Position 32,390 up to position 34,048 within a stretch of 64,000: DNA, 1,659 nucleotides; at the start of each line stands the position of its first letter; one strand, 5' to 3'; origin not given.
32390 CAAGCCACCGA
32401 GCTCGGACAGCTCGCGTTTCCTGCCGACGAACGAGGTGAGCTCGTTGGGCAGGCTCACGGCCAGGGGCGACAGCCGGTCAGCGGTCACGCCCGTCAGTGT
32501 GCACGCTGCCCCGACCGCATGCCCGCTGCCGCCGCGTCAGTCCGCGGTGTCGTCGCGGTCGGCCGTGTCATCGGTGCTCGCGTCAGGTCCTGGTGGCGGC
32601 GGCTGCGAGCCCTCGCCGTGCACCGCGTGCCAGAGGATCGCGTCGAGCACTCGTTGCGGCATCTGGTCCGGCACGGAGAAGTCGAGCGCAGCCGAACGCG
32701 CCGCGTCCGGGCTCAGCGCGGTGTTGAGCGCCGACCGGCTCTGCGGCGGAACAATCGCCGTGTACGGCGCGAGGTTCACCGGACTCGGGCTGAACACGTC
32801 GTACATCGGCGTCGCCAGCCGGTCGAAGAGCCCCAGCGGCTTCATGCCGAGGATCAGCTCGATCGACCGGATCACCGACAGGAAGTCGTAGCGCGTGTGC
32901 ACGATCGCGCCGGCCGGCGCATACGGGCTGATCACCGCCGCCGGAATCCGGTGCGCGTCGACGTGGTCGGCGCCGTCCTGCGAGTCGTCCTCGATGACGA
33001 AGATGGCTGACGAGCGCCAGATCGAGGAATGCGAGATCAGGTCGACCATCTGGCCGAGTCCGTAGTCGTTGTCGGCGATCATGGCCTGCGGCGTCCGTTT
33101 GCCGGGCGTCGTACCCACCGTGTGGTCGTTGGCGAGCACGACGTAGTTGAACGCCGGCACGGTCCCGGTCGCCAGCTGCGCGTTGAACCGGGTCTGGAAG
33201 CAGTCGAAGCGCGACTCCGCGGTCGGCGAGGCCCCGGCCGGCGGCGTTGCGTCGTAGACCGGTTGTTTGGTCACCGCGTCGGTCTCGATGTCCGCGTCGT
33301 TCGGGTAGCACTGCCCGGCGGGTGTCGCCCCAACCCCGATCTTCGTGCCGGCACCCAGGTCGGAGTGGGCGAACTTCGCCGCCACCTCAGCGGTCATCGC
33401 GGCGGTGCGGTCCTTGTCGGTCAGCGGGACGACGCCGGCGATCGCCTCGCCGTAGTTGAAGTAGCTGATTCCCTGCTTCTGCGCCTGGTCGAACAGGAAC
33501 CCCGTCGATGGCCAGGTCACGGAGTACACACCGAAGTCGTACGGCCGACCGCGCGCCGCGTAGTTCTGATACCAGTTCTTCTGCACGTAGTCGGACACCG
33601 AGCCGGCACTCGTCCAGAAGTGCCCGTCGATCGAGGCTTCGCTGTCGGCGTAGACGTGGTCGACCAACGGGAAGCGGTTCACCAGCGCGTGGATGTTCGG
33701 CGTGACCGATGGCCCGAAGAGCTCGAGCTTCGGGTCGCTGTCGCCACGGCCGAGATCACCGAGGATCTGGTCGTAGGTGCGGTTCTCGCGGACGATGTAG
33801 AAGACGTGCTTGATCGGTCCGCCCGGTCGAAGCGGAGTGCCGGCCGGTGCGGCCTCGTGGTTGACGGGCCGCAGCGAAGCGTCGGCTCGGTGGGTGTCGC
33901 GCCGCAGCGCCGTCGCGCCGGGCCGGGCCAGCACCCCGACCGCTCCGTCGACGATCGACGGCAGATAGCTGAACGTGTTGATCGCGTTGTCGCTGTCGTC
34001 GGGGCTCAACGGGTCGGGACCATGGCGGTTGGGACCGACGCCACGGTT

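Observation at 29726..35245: STAND-type ATPase/LuxR (LAL) regulator adjacent to a beta-propeller-phosphoesterase fusion, with a second free-standing Tat-secreted PLC paralog 20 kb away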

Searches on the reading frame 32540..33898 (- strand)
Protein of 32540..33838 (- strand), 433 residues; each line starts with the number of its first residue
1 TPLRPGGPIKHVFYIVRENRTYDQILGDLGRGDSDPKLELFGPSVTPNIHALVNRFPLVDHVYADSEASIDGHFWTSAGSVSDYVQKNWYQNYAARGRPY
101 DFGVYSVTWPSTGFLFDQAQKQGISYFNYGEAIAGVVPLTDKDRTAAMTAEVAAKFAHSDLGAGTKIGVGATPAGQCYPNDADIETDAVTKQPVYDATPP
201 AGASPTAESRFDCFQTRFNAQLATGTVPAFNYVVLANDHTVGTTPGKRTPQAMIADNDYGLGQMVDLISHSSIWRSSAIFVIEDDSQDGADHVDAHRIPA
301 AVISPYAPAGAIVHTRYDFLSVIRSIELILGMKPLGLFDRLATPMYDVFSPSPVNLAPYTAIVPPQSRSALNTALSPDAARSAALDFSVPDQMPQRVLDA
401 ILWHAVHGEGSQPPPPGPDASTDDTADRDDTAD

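Call 46: search_solved_structures(query=A2, max_evalue=0.1, show_alignments=5)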
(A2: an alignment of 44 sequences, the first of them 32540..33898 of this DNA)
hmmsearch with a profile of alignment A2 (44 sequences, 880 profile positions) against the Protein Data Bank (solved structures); distinct sequences matched with E-value up to 0.1: 16.
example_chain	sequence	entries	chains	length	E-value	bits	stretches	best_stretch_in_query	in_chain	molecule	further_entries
1l0q_A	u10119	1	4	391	1.3e-38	135.8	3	183-311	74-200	Surface layer protein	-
5c2v_B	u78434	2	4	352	9.5e-18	66.8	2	185-331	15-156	HYDRAZINE SYNTHASE BETA SUBUNIT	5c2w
2d1g_A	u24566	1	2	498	4.5e-10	41.4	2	709-789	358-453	acid phosphatase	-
3vgz_A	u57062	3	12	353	1.8e-05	26.1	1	250-334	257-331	Uncharacterized protein YncE | PQQ-dependent catabolism-associated beta-propeller protein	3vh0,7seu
6tv2_A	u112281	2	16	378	0.00029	22.1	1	223-351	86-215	Protein NirF | Protein NirF,Protein NirF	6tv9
8ptf_A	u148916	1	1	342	0.00041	21.6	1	235-313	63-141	YncE family protein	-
8ptd_A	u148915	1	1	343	0.00041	21.6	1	235-313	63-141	YncE family protein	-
9gy2_A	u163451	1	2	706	0.00049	21.4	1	750-819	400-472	phospholipase C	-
8yk5_A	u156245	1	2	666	0.00055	21.2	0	670-791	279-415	phospholipase C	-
8blw_B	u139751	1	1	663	0.0017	19.6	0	235-313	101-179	YncE family protein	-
6g7w_A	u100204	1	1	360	0.0034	18.6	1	253-349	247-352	NHL repeat-containing protein 2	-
6gc1_A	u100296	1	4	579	0.0058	17.8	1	254-349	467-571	NHL repeat-containing protein 2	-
6igb_A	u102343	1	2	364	0.028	15.6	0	309-350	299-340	Periplasmic gluconolactonase, PpgL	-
8pkr_A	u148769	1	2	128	0.03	15.5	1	224-303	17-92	non-specific serine/threonine protein kinase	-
9gye_A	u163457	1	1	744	0.05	14.7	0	749-784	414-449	phospholipase C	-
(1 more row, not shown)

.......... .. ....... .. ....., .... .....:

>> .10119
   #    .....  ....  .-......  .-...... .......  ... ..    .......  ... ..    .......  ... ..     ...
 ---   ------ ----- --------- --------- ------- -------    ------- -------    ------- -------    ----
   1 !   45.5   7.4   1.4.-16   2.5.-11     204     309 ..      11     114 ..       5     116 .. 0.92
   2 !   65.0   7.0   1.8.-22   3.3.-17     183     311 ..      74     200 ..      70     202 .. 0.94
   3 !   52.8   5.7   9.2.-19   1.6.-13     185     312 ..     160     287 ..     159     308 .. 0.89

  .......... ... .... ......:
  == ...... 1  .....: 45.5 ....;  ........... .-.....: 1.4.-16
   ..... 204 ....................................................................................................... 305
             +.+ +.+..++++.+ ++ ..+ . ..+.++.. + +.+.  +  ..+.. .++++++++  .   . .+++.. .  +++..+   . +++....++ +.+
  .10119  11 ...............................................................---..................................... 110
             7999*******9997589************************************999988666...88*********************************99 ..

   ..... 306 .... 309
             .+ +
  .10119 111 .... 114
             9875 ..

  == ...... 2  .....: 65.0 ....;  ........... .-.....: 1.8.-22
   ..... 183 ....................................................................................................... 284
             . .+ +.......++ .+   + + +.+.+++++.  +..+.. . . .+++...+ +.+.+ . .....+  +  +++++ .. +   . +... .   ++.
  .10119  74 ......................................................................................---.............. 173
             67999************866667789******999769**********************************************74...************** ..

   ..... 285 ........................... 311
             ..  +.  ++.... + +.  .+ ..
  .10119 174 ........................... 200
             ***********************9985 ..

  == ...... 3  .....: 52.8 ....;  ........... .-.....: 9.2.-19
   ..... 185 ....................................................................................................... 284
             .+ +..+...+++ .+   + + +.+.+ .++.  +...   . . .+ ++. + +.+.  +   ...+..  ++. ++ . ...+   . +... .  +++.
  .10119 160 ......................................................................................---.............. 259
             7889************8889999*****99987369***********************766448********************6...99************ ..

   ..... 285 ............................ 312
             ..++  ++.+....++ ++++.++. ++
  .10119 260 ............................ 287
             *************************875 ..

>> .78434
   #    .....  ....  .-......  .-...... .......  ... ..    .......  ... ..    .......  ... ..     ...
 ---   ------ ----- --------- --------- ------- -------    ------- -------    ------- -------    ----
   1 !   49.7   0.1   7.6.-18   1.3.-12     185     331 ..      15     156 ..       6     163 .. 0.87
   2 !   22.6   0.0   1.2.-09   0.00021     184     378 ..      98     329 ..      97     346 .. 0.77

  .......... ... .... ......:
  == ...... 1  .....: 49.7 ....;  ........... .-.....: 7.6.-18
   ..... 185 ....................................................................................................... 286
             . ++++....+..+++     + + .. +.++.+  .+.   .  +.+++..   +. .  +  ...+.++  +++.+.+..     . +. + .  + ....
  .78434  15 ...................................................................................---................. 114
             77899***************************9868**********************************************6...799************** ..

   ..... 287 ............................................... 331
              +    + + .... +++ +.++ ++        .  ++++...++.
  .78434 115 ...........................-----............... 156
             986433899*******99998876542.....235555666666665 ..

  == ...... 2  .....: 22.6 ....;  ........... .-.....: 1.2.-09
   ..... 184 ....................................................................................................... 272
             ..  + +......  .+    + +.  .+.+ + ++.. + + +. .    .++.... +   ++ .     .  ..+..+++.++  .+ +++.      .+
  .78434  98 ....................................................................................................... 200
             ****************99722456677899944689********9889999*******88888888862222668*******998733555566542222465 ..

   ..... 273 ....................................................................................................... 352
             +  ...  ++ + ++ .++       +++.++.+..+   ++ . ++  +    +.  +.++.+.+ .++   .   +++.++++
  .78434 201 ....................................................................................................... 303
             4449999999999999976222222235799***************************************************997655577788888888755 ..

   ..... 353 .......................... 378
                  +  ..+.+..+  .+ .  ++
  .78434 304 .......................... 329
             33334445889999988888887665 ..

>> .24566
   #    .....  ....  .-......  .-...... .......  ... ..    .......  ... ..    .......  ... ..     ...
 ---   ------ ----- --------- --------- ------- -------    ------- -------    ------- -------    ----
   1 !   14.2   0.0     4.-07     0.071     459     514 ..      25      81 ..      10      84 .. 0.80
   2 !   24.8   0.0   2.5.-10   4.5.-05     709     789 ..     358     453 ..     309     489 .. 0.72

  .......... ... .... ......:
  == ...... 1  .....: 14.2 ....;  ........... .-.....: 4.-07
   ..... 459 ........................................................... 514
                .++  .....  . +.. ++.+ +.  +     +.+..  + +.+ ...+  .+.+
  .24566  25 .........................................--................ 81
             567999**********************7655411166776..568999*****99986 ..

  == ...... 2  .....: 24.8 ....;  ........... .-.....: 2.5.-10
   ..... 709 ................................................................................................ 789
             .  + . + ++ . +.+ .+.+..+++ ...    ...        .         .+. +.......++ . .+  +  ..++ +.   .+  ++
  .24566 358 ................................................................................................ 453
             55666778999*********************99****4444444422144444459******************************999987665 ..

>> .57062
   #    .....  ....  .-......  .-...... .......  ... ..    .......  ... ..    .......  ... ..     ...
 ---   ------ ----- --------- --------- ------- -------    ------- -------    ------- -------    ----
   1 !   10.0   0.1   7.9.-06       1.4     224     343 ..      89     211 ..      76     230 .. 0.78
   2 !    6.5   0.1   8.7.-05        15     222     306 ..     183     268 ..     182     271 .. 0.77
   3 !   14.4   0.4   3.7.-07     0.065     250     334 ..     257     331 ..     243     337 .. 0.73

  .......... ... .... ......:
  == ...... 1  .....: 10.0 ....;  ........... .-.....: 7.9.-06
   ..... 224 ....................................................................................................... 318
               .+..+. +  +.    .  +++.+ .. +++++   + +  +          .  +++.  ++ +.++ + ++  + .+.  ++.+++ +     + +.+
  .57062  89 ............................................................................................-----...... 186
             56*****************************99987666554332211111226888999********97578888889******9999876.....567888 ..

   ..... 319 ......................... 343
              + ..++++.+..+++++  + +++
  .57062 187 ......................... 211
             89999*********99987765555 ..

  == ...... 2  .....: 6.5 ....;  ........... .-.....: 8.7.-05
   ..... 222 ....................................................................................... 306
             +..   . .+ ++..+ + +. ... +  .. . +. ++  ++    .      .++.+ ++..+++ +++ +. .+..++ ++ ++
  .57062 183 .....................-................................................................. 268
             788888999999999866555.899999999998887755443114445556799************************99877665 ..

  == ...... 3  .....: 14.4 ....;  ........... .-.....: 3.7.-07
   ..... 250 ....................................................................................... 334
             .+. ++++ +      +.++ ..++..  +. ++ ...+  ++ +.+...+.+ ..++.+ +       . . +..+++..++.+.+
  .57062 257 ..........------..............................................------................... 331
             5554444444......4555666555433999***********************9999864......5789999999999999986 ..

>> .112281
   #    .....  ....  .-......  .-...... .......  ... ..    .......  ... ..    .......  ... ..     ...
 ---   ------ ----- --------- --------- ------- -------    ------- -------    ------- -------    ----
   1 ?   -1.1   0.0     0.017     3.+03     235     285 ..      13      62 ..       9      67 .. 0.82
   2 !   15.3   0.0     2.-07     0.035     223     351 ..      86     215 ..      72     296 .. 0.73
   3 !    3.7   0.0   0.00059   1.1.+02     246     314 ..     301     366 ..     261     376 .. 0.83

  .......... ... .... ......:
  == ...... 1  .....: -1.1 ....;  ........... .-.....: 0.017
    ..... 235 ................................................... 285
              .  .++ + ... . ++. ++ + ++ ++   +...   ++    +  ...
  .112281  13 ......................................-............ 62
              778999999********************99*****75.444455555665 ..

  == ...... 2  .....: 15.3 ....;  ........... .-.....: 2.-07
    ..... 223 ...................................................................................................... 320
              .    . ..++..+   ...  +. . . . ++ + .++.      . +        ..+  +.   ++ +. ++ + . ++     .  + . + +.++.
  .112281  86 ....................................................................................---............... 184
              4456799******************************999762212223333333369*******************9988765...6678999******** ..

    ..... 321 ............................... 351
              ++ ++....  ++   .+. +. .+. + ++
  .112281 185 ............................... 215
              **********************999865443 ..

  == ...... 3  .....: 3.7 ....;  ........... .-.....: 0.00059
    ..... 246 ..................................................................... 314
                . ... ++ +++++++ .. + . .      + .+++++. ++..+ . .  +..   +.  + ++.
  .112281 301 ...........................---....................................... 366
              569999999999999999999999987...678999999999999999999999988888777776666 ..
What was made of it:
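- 32591..33835 (-): Divergent PF04185 (AcpA/PLC-type) phosphoesterase domain of the alkaline-phosphatase superfamily, residues 471-885. The family profile hits AcpA 2d1g at E = 4.5e-10 with the ENR and DDxxDHV blocks aligned (call 46).
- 33782..33787 (-): E487-N488, predicted metal ligands in the RENRTYD motif. They align to the AcpA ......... block (call 46).
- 32957..32992 (-): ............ block, residues 752-763. Second set of metal and phosphate ligands, equivalent to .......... of PLC/NPC enzymes. Aligned to AcpA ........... (call 46).
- On PF04185 phosphoesterase (AcpA/PLC) family: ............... aligns to AcpA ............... (call 46).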

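Call 48: search_protein_representatives(protein=window:32540-33838:-)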
Query: 433 residues. Proteins with E-value up to 0.001 (for the whole library): 4703; up to 1e-10: 2758; up to 1e-30: 918. The best 150 are listed.
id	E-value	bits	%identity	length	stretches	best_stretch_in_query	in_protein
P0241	1.1e-175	601.2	65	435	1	1-421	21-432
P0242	2.7e-166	570.3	62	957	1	5-423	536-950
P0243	8.6e-152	522.5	59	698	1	1-421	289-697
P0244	2.4e-137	474.9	55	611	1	1-421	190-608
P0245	1.2e-124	433.0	62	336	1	86-424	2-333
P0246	1.0e-121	423.4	56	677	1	5-422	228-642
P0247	4.6e-116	404.7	54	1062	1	2-425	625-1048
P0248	1.1e-114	400.2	67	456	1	1-269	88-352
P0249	6.5e-114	397.6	61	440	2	242-430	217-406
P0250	1.8e-113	396.2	52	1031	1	5-424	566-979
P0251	5.3e-102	358.4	48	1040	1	5-424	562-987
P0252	3.0e-100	352.6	50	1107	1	8-423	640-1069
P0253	2.5e-99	349.6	49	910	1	7-425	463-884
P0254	4.4e-99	348.8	58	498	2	203-424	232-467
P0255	7.5e-99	348.0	45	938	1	1-425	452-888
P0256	6.3e-96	338.4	50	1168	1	5-425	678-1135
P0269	6.8e-84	298.7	44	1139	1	7-414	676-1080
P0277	1.6e-82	294.2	43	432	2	215-416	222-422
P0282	1.6e-81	290.9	44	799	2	206-414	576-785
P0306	3.9e-78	279.7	43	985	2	40-414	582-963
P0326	1.7e-75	271.0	46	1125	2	214-415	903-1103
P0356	2.8e-72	260.5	47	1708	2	214-419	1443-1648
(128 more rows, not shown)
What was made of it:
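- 918 clusters at E <= 1e-30 for the catalytic domain alone (call 48).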
